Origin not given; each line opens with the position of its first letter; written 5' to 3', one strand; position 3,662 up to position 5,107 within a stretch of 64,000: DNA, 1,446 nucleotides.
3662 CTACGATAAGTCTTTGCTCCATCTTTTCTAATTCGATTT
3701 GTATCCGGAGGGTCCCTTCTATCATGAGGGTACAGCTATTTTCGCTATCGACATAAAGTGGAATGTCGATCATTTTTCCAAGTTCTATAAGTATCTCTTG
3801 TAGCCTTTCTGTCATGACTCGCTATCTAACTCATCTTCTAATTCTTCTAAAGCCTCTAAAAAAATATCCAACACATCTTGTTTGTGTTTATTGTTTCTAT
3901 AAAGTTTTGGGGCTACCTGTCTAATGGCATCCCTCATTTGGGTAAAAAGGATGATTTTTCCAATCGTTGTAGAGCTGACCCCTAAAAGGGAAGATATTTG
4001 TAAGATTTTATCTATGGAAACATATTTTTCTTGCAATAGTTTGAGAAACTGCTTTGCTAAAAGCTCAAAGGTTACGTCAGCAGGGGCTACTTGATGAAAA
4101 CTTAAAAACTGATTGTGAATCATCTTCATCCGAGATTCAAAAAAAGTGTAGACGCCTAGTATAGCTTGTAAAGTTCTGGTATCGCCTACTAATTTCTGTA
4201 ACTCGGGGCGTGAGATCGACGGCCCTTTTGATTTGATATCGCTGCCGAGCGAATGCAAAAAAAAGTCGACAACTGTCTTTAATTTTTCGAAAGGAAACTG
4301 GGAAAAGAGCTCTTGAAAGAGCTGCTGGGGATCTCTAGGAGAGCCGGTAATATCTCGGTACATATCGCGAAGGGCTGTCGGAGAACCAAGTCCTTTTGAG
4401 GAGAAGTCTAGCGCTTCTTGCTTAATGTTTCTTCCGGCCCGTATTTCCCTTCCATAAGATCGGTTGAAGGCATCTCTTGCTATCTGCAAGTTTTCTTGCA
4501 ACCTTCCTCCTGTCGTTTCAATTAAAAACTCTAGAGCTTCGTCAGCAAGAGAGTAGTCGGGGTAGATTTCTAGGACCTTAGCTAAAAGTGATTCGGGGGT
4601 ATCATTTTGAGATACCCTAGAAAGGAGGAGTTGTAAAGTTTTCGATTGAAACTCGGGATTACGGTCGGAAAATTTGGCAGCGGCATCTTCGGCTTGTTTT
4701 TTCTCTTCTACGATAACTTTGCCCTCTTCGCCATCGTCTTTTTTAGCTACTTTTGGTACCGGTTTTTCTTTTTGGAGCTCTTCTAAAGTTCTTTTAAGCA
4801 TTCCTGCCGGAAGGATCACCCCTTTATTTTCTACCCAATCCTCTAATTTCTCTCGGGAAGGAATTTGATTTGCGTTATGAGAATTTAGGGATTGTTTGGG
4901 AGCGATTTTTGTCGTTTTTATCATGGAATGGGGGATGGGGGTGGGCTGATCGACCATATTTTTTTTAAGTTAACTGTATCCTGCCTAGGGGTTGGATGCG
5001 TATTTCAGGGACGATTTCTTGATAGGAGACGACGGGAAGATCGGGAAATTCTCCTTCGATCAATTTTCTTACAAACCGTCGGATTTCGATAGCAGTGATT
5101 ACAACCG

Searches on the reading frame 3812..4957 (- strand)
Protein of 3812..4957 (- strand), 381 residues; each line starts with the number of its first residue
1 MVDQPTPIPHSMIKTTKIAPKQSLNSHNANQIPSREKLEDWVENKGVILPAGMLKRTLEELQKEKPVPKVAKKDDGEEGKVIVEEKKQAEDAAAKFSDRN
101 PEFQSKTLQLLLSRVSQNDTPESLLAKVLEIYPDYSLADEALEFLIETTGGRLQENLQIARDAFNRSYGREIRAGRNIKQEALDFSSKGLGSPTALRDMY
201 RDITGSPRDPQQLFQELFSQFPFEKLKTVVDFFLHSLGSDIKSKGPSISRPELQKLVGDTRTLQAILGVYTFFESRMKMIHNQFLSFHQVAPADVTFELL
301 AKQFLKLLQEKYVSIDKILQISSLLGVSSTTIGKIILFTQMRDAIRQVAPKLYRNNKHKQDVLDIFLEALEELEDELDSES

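Call 9: search_protein_families(library=pfam, proteins=[window:3812-4957:-])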
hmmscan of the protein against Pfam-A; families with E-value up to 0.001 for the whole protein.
window:3812-4957:- (381 aa): 3 families
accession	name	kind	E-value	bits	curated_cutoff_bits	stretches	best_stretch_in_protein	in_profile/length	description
PF22342.1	T3SS_CopN_3rd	-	1e-20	74.1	27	1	272-371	1-99/99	T3SS, Low calcium response E, third helical domain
PF07201.16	HrpJ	-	4.4e-14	53.6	25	1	85-221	28-166/166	HrpJ-like domain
PF09059.15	TyeA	-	5.7e-06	26.8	21.1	1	300-373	3-75/81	TyeA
